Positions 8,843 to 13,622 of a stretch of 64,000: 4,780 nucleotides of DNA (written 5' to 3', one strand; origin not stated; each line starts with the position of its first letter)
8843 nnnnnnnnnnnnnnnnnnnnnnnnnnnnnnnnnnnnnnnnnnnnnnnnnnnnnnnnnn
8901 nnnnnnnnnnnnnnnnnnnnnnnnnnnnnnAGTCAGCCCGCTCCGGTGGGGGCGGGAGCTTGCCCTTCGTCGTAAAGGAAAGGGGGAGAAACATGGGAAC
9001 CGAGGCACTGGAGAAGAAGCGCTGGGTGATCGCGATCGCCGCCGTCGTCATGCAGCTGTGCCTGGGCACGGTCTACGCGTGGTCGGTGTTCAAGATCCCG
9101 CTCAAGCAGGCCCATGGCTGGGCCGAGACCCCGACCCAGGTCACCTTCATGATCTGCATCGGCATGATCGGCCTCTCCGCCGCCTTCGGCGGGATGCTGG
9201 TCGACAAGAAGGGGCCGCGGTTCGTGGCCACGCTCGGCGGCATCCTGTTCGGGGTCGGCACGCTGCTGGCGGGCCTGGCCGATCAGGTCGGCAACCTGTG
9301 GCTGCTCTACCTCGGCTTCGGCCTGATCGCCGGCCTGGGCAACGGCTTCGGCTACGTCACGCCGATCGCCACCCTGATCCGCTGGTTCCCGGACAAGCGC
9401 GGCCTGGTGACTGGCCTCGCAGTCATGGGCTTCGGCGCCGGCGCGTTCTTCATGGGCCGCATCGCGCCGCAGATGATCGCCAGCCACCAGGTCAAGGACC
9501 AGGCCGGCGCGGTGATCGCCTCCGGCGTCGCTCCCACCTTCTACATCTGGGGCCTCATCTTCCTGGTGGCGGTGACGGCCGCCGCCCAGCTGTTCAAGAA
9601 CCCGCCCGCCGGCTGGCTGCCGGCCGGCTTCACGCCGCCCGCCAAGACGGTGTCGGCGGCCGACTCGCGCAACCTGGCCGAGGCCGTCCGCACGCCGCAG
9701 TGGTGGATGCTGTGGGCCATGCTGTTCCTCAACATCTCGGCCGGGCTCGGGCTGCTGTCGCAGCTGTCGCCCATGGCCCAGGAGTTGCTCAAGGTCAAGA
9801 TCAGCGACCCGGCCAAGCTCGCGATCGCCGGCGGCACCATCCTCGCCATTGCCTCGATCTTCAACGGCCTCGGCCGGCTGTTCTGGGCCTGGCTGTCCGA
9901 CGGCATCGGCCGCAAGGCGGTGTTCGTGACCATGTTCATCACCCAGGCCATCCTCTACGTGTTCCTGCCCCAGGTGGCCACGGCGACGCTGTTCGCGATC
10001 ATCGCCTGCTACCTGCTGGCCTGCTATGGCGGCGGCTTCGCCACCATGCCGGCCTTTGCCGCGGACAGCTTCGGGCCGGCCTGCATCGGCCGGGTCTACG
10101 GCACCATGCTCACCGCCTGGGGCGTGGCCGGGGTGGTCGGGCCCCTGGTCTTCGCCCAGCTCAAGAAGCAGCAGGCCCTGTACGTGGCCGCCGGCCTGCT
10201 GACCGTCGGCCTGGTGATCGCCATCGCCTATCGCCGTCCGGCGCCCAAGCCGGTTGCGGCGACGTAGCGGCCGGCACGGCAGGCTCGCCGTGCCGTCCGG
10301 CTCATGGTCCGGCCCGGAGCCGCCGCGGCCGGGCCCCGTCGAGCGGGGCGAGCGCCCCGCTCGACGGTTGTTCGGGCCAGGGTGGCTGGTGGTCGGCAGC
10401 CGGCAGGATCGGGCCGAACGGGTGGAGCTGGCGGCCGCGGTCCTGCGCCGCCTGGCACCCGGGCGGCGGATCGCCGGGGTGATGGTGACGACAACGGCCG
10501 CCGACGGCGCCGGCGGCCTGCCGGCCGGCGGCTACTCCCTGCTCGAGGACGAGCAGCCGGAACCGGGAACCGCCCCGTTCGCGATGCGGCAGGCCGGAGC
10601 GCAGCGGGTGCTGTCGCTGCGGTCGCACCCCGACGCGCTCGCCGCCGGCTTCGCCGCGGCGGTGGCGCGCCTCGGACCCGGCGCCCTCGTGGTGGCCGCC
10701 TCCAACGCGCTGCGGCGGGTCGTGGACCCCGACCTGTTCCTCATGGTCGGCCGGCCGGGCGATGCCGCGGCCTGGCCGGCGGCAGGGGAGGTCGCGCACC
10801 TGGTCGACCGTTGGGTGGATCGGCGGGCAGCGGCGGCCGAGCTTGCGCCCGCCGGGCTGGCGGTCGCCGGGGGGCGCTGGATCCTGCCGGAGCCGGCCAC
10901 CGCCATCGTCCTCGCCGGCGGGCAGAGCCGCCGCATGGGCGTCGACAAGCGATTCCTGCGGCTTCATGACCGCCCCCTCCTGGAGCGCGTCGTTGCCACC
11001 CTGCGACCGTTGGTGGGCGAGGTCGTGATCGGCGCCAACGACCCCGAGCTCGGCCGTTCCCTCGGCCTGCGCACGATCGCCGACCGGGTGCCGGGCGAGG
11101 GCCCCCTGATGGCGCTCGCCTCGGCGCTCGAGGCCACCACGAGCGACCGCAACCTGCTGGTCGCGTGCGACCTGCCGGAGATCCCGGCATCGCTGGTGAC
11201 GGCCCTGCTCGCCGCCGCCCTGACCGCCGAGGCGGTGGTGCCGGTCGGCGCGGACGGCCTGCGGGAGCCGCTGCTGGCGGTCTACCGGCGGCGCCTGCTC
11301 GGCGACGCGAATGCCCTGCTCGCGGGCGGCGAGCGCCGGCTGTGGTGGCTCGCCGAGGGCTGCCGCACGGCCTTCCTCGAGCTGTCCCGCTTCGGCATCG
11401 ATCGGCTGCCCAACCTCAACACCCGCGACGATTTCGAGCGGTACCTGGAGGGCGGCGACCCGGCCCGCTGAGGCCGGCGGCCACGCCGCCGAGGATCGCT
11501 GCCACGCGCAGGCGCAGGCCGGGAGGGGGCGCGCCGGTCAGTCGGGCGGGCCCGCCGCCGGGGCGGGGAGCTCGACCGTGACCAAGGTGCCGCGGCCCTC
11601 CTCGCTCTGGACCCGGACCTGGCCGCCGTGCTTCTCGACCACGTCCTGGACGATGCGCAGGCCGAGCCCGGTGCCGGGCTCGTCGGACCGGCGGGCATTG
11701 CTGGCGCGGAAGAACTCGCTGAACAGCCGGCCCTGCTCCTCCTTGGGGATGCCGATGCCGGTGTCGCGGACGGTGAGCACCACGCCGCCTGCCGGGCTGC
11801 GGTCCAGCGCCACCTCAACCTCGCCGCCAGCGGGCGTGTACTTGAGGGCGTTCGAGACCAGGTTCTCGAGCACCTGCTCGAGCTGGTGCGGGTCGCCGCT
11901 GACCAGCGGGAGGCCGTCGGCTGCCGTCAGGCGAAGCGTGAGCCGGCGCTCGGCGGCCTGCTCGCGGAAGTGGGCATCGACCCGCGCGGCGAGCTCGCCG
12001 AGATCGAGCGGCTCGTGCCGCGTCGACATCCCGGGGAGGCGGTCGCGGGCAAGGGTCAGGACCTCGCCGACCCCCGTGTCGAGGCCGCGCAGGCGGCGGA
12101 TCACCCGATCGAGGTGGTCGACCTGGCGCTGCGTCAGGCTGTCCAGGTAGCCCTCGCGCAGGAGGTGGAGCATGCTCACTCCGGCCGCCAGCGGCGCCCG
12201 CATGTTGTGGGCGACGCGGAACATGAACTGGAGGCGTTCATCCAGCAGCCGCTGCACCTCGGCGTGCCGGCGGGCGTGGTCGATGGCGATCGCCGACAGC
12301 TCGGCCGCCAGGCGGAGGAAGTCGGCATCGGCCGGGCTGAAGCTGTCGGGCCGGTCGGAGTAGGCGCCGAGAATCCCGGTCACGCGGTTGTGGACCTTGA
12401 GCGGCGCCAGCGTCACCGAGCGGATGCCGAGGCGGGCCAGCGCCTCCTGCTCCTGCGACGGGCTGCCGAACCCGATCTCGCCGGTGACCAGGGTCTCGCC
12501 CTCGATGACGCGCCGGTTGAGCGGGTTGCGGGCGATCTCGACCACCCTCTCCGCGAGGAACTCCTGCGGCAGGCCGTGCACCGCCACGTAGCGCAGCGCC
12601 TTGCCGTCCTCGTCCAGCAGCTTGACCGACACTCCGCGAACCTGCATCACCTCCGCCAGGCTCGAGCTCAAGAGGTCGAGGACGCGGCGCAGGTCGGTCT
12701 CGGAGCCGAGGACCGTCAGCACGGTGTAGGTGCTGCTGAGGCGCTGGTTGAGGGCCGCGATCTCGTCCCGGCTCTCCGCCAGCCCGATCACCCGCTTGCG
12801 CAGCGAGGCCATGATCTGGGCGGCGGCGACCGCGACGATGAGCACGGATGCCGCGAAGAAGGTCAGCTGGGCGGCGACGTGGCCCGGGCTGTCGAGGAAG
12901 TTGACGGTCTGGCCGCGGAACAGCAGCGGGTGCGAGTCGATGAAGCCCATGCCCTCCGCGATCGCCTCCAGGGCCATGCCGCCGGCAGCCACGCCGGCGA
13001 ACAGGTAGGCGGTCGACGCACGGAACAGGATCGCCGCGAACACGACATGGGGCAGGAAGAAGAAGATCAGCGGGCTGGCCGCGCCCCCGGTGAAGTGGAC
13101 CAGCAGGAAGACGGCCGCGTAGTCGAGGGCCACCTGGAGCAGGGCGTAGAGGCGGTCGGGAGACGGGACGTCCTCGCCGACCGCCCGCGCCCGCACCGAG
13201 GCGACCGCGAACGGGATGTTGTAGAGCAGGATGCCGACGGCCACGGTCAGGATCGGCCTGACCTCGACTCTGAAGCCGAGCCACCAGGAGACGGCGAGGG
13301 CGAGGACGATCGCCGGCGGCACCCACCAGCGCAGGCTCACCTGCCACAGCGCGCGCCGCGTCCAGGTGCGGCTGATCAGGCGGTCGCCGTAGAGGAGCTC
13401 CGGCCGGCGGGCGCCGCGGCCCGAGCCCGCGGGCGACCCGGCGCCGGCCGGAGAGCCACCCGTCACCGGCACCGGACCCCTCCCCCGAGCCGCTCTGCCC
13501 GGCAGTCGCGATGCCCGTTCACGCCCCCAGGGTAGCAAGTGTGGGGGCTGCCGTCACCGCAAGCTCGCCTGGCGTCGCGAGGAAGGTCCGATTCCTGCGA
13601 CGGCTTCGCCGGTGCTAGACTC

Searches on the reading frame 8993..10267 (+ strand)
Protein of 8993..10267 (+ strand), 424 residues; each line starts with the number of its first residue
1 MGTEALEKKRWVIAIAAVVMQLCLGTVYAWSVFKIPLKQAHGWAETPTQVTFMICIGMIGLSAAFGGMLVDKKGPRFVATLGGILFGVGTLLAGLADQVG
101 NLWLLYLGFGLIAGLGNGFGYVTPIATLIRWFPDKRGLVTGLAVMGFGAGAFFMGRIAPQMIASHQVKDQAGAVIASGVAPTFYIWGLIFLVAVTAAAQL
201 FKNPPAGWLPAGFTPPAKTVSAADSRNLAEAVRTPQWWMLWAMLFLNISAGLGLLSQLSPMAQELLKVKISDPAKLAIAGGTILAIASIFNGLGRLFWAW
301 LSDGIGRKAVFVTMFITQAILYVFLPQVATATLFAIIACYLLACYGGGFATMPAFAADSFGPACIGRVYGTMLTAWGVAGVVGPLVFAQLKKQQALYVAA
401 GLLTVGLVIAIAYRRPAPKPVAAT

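Call 39: search_protein_families(library=ncbifam, proteins=[window:8993-10267:+], max_evalue=0.00001)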
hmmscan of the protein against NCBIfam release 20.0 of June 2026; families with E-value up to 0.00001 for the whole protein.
window:8993-10267:+ (424 aa): 7 families
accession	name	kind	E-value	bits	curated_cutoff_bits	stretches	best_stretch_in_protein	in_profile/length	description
NF049980.1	SfMCT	equivalog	2.1e-121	405.1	320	1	10-400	1-371/378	L-lactate MFS transporter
TIGR00890.1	2A0111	subfamily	1.1e-64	218.8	374.85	1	10-400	2-368/377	oxalate/formate antiport family MFS transporter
TIGR04259.1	oxa_formateAnti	equivalog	1.7e-55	188.5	335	1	11-395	2-369/405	oxalate/formate MFS antiporter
TIGR00895.1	2A0115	subfamily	1.6e-12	47.1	418.55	1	5-189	10-189/398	aromatic acid/H+ symport family MFS transporter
TIGR00892.1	2A0113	subfamily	2.8e-09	36.2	586.1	1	11-148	18-153/455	monocarboxylate transporter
TIGR00881.1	2A0104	subfamily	2.8e-08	33.2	407.75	0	281-414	33-172/379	phosphoglycerate transporter protein PgtP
TIGR00886.1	2A0108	subfamily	2.5e-07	30.1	311.7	1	21-281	11-271/368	NarK family nitrate/nitrite MFS transporter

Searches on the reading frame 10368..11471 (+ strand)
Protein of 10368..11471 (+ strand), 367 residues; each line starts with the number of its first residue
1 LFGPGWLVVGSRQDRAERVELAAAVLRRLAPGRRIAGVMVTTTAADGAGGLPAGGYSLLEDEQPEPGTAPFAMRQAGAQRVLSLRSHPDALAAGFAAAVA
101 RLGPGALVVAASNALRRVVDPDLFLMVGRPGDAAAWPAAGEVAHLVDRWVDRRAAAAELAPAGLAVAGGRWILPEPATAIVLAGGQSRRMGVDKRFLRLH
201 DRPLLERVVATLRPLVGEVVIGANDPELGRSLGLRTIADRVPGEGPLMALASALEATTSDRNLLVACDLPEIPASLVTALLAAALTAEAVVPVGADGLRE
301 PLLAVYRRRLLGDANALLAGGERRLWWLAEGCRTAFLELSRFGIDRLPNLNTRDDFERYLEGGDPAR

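Call 39: search_protein_families(library=ncbifam, proteins=[window:10368-11471:+], max_evalue=0.00001)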
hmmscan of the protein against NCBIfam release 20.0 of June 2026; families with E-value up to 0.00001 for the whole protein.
window:10368-11471:+ (367 aa): 12 families
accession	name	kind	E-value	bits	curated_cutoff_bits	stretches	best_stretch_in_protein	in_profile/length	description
TIGR02665.1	molyb_mobA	equivalog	2.2e-32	112.6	151.85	1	178-356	2-185/186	molybdenum cofactor guanylyltransferase MobA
NF011056.0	PRK14489.1-1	equivalog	1.2e-29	103.6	379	1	177-338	6-166/363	bifunctional molybdenum cofactor guanylyltransferase MobA/molybdopterin-guanine dinucleotide biosynthesis adaptor protein MobB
NF002741.0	PRK02726.1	equivalog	3.4e-23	82.3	179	1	177-358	8-193/200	molybdenum cofactor guanylyltransferase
NF001457.0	PRK00317.1-3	equivalog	5.4e-23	81.5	164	1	178-357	3-191/200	molybdenum cofactor guanylyltransferase MobA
NF001855.0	PRK00576.1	equivalog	2e-22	79.8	205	1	177-357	7-190/197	molybdenum cofactor guanylyltransferase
NF011057.0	PRK14489.1-2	subfamily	5.5e-16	58.8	541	1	178-359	8-194/363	bifunctional molybdenum cofactor guanylyltransferase MobA/molybdopterin-guanine dinucleotide biosynthesis adaptor protein MobB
NF011059.0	PRK14490.1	equivalog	1.3e-15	57.4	354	1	175-307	179-315/374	bifunctional molybdenum cofactor guanylyltransferase MobA/molybdopterin-guanine dinucleotide biosynthesis adaptor protein MobB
NF011058.0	PRK14489.1-3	exception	1.6e-13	50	820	1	179-358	11-200/382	molybdenum cofactor guanylyltransferase MobA, DUF3305 domain-containing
TIGR03310.1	matur_MocA_YgfJ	equivalog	8.6e-13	48.7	186.45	1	179-303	2-136/188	molybdenum cofactor cytidylyltransferase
NF011070.0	PRK14500.1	equivalog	1.6e-12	47.4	606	1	168-307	157-301/358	putative bifunctional molybdopterin-guanine dinucleotide biosynthesis protein MoaC/MobA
NF001837.0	PRK00560.1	equivalog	8.4e-12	45.2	182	1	179-359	11-187/196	molybdenum cofactor guanylyltransferase MobA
NF045665.1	NTPtran_DVU1551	equivalog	5.7e-06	25.6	315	1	178-286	2-118/359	DVU_1551 family NTP transferase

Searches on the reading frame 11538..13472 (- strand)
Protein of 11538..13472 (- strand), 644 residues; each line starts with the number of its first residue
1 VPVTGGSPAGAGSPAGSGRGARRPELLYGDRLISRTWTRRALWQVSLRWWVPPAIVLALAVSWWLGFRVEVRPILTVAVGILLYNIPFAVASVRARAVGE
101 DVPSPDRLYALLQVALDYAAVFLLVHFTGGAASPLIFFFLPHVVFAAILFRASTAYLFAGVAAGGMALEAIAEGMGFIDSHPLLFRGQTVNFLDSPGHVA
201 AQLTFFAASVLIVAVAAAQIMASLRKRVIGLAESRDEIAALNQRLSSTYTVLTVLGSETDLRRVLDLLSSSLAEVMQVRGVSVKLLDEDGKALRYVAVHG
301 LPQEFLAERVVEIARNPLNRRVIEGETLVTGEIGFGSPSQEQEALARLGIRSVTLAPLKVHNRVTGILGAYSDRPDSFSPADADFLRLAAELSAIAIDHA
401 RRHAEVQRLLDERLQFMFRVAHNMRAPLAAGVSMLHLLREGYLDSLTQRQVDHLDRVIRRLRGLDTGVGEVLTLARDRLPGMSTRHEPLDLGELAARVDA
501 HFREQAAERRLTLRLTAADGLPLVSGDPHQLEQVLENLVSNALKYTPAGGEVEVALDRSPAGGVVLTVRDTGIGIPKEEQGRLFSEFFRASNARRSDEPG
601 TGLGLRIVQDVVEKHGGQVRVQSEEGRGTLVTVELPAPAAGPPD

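Call 39: search_protein_families(library=ncbifam, proteins=[window:11538-13472:-], max_evalue=0.00001)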
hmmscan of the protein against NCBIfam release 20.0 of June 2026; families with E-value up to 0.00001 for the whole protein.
window:11538-13472:- (644 aa): 79 families (the best 25 are shown)
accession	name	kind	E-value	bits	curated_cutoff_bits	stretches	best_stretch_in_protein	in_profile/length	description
NF046044.1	PnpS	equivalog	7.2e-45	153.6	400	1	405-636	162-390/390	two-component system histidine kinase PnpS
TIGR02966.1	phoR_proteo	equivalog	1.3e-43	149.3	334.2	1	404-634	105-332/333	phosphate regulon sensor histidine kinase PhoR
NF033092.0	HK_WalK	equivalog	1.9e-40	139.1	725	1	405-636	364-593/594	cell wall metabolism sensor histidine kinase WalK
NF041735.1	hist_kin_RppB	equivalog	2.4e-39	135.3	400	1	415-636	218-438/438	two-component system sensor histidine kinase RppB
NF006800.0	PRK09303.1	equivalog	1.3e-37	129.7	342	1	407-636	145-376/383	histidine kinase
NF008468.0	PRK11360.1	equivalog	2.4e-37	128.6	646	1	415-637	398-608/616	two-component system sensor histidine kinase AtoS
NF045595.1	HK_scytonemin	equivalog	9.5e-34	116.8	865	1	407-637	409-635/637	scytonemin biosynthesis sensor histidine kinase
NF038297.2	hybrid_HK_HrmK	equivalog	1.4e-33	116.4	725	1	405-637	227-457/607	hybrid histidine kinase/response regulator HrmK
TIGR01386.1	cztS_silS_copS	subfamily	3.5e-33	115.3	292.55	1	415-630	243-452/457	heavy metal sensor histidine kinase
TIGR02956.1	TMAO_torS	equivalog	3.8e-33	114.7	676.5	1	392-638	443-683/967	TMAO reductase system sensor histidine kinase/response regulator TorS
NF012163.2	BaeS_SmeS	equivalog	1.8e-32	112.9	500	1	391-636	218-457/457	sensor histidine kinase efflux regulator BaeS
NF008312.0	PRK11100.1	equivalog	9.8e-32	110.4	356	1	416-637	259-474/477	two-component system sensor histidine kinase CreC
NF041880.1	EPS_EpsF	equivalog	4.3e-31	108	900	1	394-633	254-489/492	response regulator EpsF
NF033091.0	HK_VanS_ACDEFG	equivalog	8.7e-31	107.1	400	1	385-636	46-293/293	vancomycin resistance histidine kinase VanS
NF047874.1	MASE3_PAS_HK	subfamily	9.3e-31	107.3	560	1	524-637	513-625/655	MASE3 domain-containing sensor histidine kinase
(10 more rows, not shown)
